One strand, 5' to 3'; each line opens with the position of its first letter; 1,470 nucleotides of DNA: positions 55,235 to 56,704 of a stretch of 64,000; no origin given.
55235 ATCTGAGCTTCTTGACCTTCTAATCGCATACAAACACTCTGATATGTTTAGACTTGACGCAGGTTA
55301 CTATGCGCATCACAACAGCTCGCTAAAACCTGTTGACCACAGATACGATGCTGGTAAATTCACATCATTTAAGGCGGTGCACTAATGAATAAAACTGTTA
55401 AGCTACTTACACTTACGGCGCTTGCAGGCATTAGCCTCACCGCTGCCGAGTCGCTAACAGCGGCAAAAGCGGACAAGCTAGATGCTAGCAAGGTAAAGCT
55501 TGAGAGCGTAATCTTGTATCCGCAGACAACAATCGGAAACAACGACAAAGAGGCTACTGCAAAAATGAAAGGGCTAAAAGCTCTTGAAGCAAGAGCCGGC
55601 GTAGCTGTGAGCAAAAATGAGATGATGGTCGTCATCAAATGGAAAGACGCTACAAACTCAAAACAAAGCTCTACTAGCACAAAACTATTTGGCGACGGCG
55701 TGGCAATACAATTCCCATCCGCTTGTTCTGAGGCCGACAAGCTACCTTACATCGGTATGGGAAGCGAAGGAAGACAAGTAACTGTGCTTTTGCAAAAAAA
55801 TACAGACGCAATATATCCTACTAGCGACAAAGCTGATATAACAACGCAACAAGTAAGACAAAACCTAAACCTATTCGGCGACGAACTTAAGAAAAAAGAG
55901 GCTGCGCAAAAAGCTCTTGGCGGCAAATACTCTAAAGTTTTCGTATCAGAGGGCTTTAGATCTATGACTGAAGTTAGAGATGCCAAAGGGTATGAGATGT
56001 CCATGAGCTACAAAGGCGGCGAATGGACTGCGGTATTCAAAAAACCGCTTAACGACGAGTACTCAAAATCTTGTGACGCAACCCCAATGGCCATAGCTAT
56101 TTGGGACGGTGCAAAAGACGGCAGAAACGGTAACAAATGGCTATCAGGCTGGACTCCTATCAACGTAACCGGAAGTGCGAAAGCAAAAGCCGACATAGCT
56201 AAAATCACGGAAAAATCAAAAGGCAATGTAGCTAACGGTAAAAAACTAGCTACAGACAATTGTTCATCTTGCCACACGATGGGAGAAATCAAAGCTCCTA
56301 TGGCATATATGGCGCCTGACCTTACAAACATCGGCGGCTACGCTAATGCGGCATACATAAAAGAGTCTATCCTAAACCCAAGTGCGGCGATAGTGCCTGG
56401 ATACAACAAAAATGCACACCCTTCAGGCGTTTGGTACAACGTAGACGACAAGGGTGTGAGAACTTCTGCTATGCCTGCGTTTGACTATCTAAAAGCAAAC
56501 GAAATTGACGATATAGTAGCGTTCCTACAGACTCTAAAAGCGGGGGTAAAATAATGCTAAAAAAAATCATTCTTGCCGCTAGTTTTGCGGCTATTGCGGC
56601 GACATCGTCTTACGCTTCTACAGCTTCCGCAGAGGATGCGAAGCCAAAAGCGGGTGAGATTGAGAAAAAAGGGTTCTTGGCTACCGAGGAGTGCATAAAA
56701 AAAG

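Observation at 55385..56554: Gamma subunit fuses an EbdC/SerC-type haem-b domain to a class-I cytochrome c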

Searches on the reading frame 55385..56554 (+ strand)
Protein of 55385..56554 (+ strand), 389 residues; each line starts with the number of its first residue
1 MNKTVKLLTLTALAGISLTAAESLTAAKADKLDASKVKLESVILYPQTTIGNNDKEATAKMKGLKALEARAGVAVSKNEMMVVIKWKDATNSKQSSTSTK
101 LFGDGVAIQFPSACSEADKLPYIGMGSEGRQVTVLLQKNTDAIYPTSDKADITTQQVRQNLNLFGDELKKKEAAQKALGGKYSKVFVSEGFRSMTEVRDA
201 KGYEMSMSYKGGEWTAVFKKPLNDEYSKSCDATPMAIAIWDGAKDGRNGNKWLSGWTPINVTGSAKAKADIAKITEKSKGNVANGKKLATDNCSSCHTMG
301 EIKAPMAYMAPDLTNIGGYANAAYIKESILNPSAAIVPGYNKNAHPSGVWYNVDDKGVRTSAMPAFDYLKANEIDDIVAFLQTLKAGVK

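Call 3: search_protein_families(library=pfam, proteins=[window:55385-56554:+], max_evalue=0.01)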
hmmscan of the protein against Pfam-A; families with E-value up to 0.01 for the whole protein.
window:55385-56554:+ (389 aa): 4 families
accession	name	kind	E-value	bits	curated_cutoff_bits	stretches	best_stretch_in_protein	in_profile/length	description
PF09459.16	EB_dh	-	2e-14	54.6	33.3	1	69-251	32-235/236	Ethylbenzene dehydrogenase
PF00034.26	Cytochrom_C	-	2.2e-12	48.5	21.3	1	282-385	1-90/90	Cytochrome c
PF13442.11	Cytochrome_CBB3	-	7.2e-08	33.1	27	1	281-381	2-68/68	Cytochrome C oxidase, cbb3-type, subunit III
PF14495.11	Cytochrom_C550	-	0.0091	16.1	27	0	276-303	20-47/136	Cytochrome c-550 domain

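Call 4: search_protein_families(library=ncbifam, proteins=[window:55385-56554:+], max_evalue=0.01)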
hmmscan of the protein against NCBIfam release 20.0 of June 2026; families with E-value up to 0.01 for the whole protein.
window:55385-56554:+ (389 aa): 9 families
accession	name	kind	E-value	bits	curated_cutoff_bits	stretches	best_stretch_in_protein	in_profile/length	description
TIGR03477.1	DMSO_red_II_gam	subfamily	5.1e-19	68.4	169.85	1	65-258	47-203/206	DMSO reductase family type II enzyme, heme b subunit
TIGR02603.1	CxxCH_TIGR02603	domain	6.9e-09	35.8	68.15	1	280-343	1-61/134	putative heme-binding domain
TIGR04485.1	thiosulf_SoxX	equivalog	3.4e-07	30.9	61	1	291-384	3-78/78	sulfur oxidation c-type cytochrome SoxX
NF042980.1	EthbenzDh_ebdC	equivalog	2e-06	27.4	400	0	186-255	130-205/214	ethylbenzene dehydrogenase subunit gamma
NF045774.1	cytochro_C551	exception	1.1e-05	25.4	118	1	274-338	31-91/110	cytochrome c551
TIGR00782.1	ccoP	equivalog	0.0008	18.8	179.95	0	275-343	196-265/285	cytochrome-c oxidase, cbb3-type subunit III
NF045773.1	cytochro_C550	exception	0.0011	18.8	125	1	273-343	40-106/118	cytochrome c550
NF050122.1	bc1_QcrC_actin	exception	0.0011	18.4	200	1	275-300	34-59/253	cytochrome bc1 complex diheme cytochrome c subunit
NF045930.1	Cytc6PetJCyano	equivalog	0.0035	17.3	135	0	280-301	26-47/110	cytochrome c6 PetJ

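Call 7: find_homologous_proteins(query=window:55385-56551:+, max_evalue=0.001)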
Query window:55385-56551:+ (389 aa): 499 proteins with E <= 0.001 among 7485 candidates; the best 120 are listed.
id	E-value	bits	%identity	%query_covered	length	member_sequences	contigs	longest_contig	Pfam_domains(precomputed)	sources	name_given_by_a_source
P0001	2.3e-251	851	99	100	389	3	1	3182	PF09459.17,PF13442.12,PF00034.27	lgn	-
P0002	3.9e-231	785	89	100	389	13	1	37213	PF09459.17,PF13442.12,PF00034.27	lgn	-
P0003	1.2e-229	780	89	100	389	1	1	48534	PF09459.17,PF13442.12,PF00034.27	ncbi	-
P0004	3.5e-215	732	83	100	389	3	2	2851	PF09459.17,PF13442.12,PF00034.27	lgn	-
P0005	9.1e-214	727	83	100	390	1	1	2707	PF09459.17,PF13442.12,PF00034.27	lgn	-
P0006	2.0e-213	726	82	100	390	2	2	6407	PF09459.17,PF13442.12,PF00034.27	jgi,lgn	-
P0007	2.8e-213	726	83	100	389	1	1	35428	PF09459.17,PF13442.12,PF00034.27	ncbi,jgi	-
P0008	3.1e-213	726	82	100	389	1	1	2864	PF09459.17,PF13442.12,PF00034.27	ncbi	-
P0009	5.3e-213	725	82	100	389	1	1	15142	PF09459.17,PF13442.12,PF00034.27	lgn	-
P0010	5.5e-213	725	82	100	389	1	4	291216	PF09459.17,PF13442.12,PF00034.27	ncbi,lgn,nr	ncbi:MAG: c-type cytochrome [Campylobacterales bacterium]|nr:c-type cytochrome [Campylobacterales ba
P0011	8.5e-213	724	83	100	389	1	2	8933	PF09459.17,PF13442.12,PF00034.27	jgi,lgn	-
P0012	1.0e-212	724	81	100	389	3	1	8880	PF09459.17,PF13442.12,PF00034.27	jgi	jgi:mono/diheme cytochrome c family protein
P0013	3.9e-212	722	82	100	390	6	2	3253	PF09459.17,PF13442.12,PF00034.27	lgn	-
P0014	5.8e-212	722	81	100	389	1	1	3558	PF09459.17,PF13442.12,PF00034.27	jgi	jgi:DMSO reductase family type II enzyme heme b subunit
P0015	1.5e-211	720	81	100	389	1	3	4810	PF09459.17,PF13442.12,PF00034.27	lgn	-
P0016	1.6e-211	720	82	100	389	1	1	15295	PF09459.17,PF13442.12,PF00034.27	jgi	jgi:complex iron-sulfur molybdoenzyme family reductase subunit gamma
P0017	2.5e-211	719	83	100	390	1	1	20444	PF09459.17,PF13442.12,PF00034.27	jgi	-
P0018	3.2e-211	719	80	100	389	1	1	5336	PF09459.17,PF13442.12,PF00034.27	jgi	jgi:DMSO reductase family type II enzyme heme b subunit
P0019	6.2e-210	715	81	100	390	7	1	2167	PF09459.17,PF13442.12,PF00034.27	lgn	-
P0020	2.3e-209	713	82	100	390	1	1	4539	PF09459.17,PF13442.12,PF00034.27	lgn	-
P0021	3.1e-209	713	82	100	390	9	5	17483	PF09459.17,PF13442.12,PF00034.27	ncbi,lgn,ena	-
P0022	4.3e-209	712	81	100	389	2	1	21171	PF09459.17,PF13442.12,PF00034.27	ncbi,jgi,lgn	-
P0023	9.5e-209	711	80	100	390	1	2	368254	PF09459.17,PF13442.12,PF00034.27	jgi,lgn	-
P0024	1.1e-208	711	81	100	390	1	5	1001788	PF09459.17,PF13442.12,PF00034.27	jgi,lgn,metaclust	metaclust:\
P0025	2.6e-206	703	80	100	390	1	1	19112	PF09459.17,PF13442.12,PF00034.27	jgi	-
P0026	2.1e-202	690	78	100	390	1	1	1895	PF09459.17,PF13442.12,PF00034.27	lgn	-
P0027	3.8e-200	683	78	100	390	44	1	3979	PF09459.17,PF13442.12,PF00034.27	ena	-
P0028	1.4e-190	651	74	100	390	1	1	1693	PF09459.17,PF13442.12,PF00034.27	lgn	-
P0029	1.5e-135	470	58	98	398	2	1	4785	PF09459.17,PF13442.12,PF00034.27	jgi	jgi:mono/diheme cytochrome c family protein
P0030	8.2e-134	464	56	99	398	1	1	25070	PF09459.17,PF13442.12,PF00034.27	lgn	-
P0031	4.6e-132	459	80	64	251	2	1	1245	PF13442.12,PF00034.27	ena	-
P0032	4.3e-129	449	58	92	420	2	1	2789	PF09459.17,PF13442.12,PF00034.27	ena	-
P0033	2.9e-126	440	58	90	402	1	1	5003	PF09459.17,PF13442.12,PF00034.27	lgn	-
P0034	1.3e-125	437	55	99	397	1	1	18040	PF09459.17,PF13442.12,PF00034.27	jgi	-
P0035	1.6e-125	437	54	99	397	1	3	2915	PF09459.17,PF13442.12,PF00034.27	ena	-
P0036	1.0e-118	415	51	98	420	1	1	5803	PF09459.17,PF13442.12,PF00034.27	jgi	jgi:complex iron-sulfur molybdoenzyme family reductase subunit gamma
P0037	1.3e-117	411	51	100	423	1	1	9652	PF09459.17,PF13442.12,PF00034.27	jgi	jgi:mono/diheme cytochrome c family protein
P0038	2.8e-108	380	52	91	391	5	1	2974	PF09459.17,PF13442.12,PF00034.27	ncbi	-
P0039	6.5e-106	373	47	99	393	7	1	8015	PF09459.17,PF13442.12,PF00034.27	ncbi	-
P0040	1.5e-105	371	49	98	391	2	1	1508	PF09459.17,PF13442.12,PF00034.27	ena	-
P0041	5.4e-103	363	50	92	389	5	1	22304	PF09459.17,PF13442.12,PF00034.27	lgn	-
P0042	1.3e-101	359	48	92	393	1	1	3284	PF09459.17,PF13442.12,PF00034.27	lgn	-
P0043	4.1e-96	340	45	98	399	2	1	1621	PF09459.17,PF13442.12,PF00034.27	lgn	-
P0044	1.6e-95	338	46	91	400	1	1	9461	PF09459.17,PF13442.12,PF00034.27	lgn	-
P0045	1.6e-95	338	48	90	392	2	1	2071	PF09459.17,PF13442.12,PF00034.27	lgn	-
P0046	1.3e-94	335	44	90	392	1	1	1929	PF09459.17,PF13442.12,PF00034.27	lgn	-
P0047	1.4e-94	335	45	99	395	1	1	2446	PF09459.17,PF13442.12,PF00034.27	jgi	jgi:complex iron-sulfur molybdoenzyme family reductase subunit gamma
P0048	7.3e-93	330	45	89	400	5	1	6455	PF09459.17,PF13442.12,PF00034.27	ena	-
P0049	7.6e-93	330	44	99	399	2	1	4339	PF09459.17,PF13442.12,PF00034.27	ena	-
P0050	9.7e-93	329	46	89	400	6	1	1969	PF09459.17,PF13442.12,PF00034.27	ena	-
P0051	1.2e-92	329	46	89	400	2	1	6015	PF09459.17,PF13442.12,PF00034.27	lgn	-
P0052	1.7e-92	329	45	99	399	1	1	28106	PF09459.17,PF13442.12,PF00034.27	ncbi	-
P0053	4.8e-92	327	62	65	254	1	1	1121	PF13442.12,PF00034.27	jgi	jgi:mono/diheme cytochrome c family protein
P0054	7.4e-92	326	44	100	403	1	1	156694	PF09459.17,PF13442.12,PF00034.27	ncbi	-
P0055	8.5e-92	326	45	99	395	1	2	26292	PF09459.17,PF13442.12,PF00034.27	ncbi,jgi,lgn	-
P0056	2.6e-91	325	43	100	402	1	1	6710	PF09459.17,PF13442.12,PF00034.27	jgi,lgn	jgi:complex iron-sulfur molybdoenzyme family reductase subunit gamma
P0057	2.7e-91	325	45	90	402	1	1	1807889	PF09459.17,PF13442.12,PF00034.27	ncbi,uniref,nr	ncbi:ethylbenzene dehydrogenase-related protein [Nitrosophilus alvini]|uniref:ethylbenzene dehydroge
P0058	6.2e-91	323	44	99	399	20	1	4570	PF09459.17,PF00034.27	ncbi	-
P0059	3.2e-90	321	45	90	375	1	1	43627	PF09459.17,PF00034.27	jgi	jgi:complex iron-sulfur molybdoenzyme family reductase subunit gamma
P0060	5.6e-90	320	44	100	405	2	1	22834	PF09459.17,PF13442.12,PF00034.27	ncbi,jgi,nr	ncbi:MAG: c-type cytochrome [Epsilonproteobacteria bacterium]|nr:c-type cytochrome [Campylobacterota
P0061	1.1e-89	319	45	100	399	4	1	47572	PF09459.17,PF00034.27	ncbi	-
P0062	1.1e-89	319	41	100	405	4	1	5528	PF09459.17,PF13442.12,PF00034.27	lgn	-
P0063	1.6e-89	319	43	96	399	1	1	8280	PF09459.17,PF13442.12,PF00034.27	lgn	-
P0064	1.6e-89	319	45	98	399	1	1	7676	PF09459.17,PF13442.12,PF00034.27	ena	-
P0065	1.9e-89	318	44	96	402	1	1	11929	PF09459.17,PF13442.12,PF00034.27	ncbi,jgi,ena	-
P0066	2.0e-89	318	44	94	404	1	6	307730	PF09459.17,PF13442.12,PF00034.27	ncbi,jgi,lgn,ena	-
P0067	3.9e-89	317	44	97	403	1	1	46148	PF09459.17,PF13442.12,PF00034.27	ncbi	-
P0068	4.1e-89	317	44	89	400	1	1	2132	PF09459.17,PF13442.12,PF00034.27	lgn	-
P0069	4.1e-89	317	44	98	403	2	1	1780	PF09459.17,PF13442.12,PF00034.27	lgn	-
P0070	4.2e-89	317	44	100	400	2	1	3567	PF09459.17,PF00034.27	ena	-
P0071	4.7e-89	317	42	99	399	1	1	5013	PF09459.17,PF13442.12,PF00034.27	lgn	-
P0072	7.6e-89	316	43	100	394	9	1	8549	PF09459.17,PF13442.12,PF00034.27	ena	-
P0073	1.0e-88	316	44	93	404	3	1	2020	PF09459.17,PF13442.12,PF00034.27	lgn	-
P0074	1.0e-88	316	45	97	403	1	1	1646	PF09459.17,PF13442.12,PF00034.27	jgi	jgi:complex iron-sulfur molybdoenzyme family reductase subunit gamma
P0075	1.1e-88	316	44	89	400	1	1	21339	PF09459.17,PF13442.12,PF00034.27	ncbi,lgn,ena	-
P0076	1.6e-88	315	43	98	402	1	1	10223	PF09459.17,PF13442.12,PF00034.27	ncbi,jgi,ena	-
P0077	2.0e-88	315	45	100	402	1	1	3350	PF09459.17,PF00034.27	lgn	-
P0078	3.1e-88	315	46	92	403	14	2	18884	PF09459.17,PF13442.12,PF00034.27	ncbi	-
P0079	3.3e-88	314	45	92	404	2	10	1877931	PF09459.17,PF13442.12,PF00034.27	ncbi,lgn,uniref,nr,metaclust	ncbi:ethylbenzene dehydrogenase-related protein [Nitratiruptor sp. SB155-2]|uniref:ethylbenzene dehy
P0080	3.8e-88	314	44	99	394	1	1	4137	PF09459.17,PF13442.12,PF00034.27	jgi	jgi:complex iron-sulfur molybdoenzyme family reductase subunit gamma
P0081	5.3e-88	314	44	99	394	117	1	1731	PF09459.17,PF13442.12,PF00034.27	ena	-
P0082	5.7e-88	314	45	89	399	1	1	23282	PF09459.17,PF13442.12,PF00034.27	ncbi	-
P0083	6.0e-88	314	44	99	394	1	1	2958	PF09459.17,PF13442.12,PF00034.27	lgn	-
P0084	7.4e-88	313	43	91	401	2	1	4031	PF09459.17,PF00034.27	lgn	-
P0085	9.5e-88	313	43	95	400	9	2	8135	PF09459.17,PF00034.27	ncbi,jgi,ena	jgi:DMSO reductase family type II enzyme heme b subunit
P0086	1.0e-87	313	42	99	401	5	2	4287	PF09459.17,PF00034.27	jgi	-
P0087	1.0e-87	313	44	91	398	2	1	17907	PF09459.17,PF13442.12,PF00034.27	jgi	jgi:complex iron-sulfur molybdoenzyme family reductase subunit gamma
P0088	1.2e-87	313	45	90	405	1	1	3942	PF09459.17,PF13442.12,PF00034.27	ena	-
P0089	1.3e-87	312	43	100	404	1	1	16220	PF09459.17,PF13442.12,PF00034.27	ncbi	-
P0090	1.4e-87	312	43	98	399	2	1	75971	PF09459.17,PF13442.12,PF00034.27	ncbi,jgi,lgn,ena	-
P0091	1.5e-87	312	45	90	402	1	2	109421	PF09459.17,PF13442.12,PF00034.27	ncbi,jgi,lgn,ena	-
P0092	1.9e-87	312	43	100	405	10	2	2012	PF09459.17,PF13442.12,PF00034.27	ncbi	-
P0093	2.3e-87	312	44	99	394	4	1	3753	PF09459.17,PF13442.12,PF00034.27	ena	-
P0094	2.3e-87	312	43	100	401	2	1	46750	PF09459.17,PF13442.12,PF00034.27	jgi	jgi:complex iron-sulfur molybdoenzyme family reductase subunit gamma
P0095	2.5e-87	311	39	99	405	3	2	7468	PF09459.17,PF13442.12,PF00034.27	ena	-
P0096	2.9e-87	311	42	99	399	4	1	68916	PF09459.17,PF13442.12,PF00034.27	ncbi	-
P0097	3.1e-87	311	43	99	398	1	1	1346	PF09459.17,PF13442.12,PF00034.27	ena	-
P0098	3.3e-87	311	43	99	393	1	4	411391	PF09459.17,PF13442.12,PF00034.27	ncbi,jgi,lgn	-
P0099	4.6e-87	311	44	99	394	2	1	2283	PF09459.17,PF13442.12,PF00034.27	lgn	-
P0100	7.4e-87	310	44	91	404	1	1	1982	PF09459.17,PF13442.12,PF00034.27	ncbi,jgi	-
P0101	7.5e-87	310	44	95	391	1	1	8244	PF09459.17,PF13442.12,PF00034.27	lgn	-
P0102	1.2e-86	309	45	91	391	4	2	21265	PF09459.17,PF13442.12,PF00034.27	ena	-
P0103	1.3e-86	309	44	88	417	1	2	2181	PF09459.17,PF13442.12,PF00034.27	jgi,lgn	jgi:complex iron-sulfur molybdoenzyme family reductase subunit gamma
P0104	1.7e-86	309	42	99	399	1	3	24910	PF09459.17,PF13442.12,PF00034.27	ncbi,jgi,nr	ncbi:MAG: c-type cytochrome [Epsilonproteobacteria bacterium]|nr:c-type cytochrome [Campylobacterota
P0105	2.2e-86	308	44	90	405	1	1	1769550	PF09459.17,PF13442.12,PF00034.27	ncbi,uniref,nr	ncbi:ethylbenzene dehydrogenase-related protein [Nitrosophilus kaiyonis]|uniref:ethylbenzene dehydro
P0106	2.2e-86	308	41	100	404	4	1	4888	PF09459.17,PF13442.12,PF00034.27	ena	-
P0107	2.6e-86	308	43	98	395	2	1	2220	PF09459.17,PF00034.27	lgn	-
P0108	4.1e-86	308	43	90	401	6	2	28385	PF09459.17,PF13442.12,PF00034.27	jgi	jgi:complex iron-sulfur molybdoenzyme family reductase subunit gamma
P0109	4.7e-86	307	43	100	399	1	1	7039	PF09459.17,PF13442.12,PF00034.27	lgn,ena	-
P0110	4.9e-86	307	42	100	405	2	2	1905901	PF09459.17,PF13442.12,PF00034.27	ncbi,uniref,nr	ncbi:ethylbenzene dehydrogenase-related protein [Nitratiruptor tergarcus]|uniref:Complex iron-sulfur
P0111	4.9e-86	307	44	99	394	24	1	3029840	PF09459.17,PF13442.12,PF00034.27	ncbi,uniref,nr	ncbi:ethylbenzene dehydrogenase-related protein [Sulfurospirillum halorespirans]|uniref:Molybdopteri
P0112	9.2e-86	306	41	99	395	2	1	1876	PF09459.17,PF13442.12,PF00034.27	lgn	-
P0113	1.2e-85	306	42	99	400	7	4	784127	PF09459.17,PF13442.12,PF00034.27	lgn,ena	-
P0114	1.2e-85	306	41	99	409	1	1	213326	PF09459.17,PF13442.12,PF00034.27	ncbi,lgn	-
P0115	1.2e-85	306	41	100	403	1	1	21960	PF09459.17,PF13442.12,PF00034.27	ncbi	-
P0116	1.4e-85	306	43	99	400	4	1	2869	PF09459.17,PF13442.12,PF00034.27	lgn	-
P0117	1.6e-85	306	43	99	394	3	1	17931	PF09459.17,PF13442.12,PF00034.27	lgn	-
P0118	1.7e-85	305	44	92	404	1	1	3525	PF09459.17,PF13442.12,PF00034.27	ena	-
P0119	1.7e-85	305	43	99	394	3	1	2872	PF09459.17,PF13442.12,PF00034.27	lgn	-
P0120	1.8e-85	305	42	99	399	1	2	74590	PF09459.17,PF13442.12,PF00034.27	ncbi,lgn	-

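Call 11: search_solved_structures(query=window:55385-56551:+, max_evalue=1, show_alignments=3)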
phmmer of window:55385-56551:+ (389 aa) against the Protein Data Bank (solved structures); distinct sequences matched with E-value up to 1: 15.
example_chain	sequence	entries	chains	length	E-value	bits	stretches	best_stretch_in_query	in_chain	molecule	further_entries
7b04_C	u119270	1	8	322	1.6e-05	27.5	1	186-261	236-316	Nitrite oxidoreductase subunit C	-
7zs2_A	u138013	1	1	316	4.4e-05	26.1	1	292-341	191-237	Hypothetical (Diheme) protein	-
7zs0_A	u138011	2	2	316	4.7e-05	26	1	292-342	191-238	Hypothetical (Diheme) protein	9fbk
7zs1_A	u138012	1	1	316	4.9e-05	25.9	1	292-342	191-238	Hypothetical (Diheme) protein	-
2ivf_C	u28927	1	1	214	0.0004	22.9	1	186-255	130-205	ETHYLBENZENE DEHYDROGENASE GAMMA-SUBUNIT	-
8smr_G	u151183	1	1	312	0.0011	21.5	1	260-322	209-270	Cbb3-type cytochrome c oxidase subunit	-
2c1d_B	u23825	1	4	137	0.015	17.7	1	280-385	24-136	SOXX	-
2v40_A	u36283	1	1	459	0.019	17.4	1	99-217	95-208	ADENYLOSUCCINATE SYNTHETASE ISOZYME 2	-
4gyd_A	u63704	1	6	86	0.037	16.4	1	283-335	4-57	Cytochrome c6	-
8snh_G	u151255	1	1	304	0.071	15.5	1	265-321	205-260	Cbb3-type cytochrome c oxidase subunit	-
4h0j_A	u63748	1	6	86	0.11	14.8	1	283-332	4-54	Cytochrome c6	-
4h0k_A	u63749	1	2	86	0.13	14.6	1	283-329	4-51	Cytochrome c6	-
2l4d_A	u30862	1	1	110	0.2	14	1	280-325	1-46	SCO1/SenC family protein/cytochrome c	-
6btm_A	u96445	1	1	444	0.2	14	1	265-386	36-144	Alternative Complex III subunit A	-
7y5e_GN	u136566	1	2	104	0.7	12.2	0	280-335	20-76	Cytochrome c6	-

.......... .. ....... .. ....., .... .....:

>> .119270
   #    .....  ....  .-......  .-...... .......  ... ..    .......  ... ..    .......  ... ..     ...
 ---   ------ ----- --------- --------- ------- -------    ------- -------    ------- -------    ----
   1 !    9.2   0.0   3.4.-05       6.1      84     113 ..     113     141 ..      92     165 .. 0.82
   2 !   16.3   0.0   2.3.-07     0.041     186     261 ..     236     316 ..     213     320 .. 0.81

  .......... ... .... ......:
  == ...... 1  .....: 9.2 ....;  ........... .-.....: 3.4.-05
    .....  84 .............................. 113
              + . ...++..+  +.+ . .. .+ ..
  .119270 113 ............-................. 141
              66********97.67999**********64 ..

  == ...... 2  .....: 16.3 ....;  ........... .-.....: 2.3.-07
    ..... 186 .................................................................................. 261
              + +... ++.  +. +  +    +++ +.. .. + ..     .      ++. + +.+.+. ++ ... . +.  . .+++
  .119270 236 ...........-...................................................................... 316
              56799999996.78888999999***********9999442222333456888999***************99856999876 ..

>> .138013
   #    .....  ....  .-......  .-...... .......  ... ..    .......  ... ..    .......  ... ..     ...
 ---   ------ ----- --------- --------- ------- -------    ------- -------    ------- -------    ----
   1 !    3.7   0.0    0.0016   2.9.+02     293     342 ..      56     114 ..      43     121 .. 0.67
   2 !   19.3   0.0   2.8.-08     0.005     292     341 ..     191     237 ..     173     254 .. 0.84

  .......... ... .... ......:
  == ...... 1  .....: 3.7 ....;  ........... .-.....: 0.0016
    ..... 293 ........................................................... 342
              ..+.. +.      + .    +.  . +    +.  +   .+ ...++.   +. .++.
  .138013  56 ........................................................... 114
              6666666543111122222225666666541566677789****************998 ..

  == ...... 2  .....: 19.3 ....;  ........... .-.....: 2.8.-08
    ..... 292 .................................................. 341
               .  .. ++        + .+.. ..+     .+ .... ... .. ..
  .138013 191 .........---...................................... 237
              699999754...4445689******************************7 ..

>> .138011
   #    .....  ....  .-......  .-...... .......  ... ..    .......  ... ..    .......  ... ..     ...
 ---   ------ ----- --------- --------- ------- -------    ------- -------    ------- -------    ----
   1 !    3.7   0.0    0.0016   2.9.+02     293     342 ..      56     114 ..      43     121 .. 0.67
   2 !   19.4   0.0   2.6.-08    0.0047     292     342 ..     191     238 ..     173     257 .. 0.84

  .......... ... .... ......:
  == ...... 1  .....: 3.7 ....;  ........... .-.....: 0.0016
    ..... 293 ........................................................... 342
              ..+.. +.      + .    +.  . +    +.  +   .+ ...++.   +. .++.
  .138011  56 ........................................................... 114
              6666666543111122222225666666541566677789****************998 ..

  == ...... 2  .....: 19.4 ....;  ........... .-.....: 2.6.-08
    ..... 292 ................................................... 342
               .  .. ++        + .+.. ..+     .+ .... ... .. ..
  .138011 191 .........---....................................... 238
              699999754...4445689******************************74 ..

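Call 19: find_encoding_contigs(protein=P0111, flank=8000, max_places=2)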
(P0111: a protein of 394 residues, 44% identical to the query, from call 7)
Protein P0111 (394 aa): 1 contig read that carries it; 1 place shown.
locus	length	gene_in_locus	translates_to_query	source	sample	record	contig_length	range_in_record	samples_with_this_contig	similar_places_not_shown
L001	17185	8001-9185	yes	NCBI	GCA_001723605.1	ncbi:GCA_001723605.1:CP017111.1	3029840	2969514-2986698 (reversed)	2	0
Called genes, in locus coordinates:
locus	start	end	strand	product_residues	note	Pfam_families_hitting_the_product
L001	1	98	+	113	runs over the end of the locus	-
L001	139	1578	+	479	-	PF11853:DUF3373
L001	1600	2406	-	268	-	PF01656:CbiA, PF02374:ArsA_ATPase (faint), PF09140:MipZ (weak), PF10609:ParA, PF13614:AAA_31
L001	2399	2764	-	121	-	-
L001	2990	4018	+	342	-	PF00581:Rhodanese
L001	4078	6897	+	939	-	PF00384:Molybdopterin, PF01568:Molydop_binding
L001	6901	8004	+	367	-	PF12797:Fer4_2 (faint), PF12837:Fer4_6 (faint), PF12838:Fer4_7 (faint), PF13237:Fer4_10 (weak), PF13247:Fer4_11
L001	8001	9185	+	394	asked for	PF09459:EB_dh, PF13442:Cytochrome_CBB3 (faint), PF00034:Cytochrom_C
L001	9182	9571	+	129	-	-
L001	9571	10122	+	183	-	PF02613:Nitrate_red_del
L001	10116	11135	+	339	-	PF12837:Fer4_6 (faint), PF13484:Fer4_16 (faint), PF12797:Fer4_2 (faint), PF00037:Fer4 (weak), PF13237:Fer4_10 (weak), PF12838:Fer4_7 (weak), PF13187:Fer4_9 (weak)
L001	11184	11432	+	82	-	PF07467:BLIP (weak)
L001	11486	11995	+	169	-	PF14358:DUF4405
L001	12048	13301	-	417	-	PF20572:DUF6781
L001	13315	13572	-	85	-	PF04359:DUF493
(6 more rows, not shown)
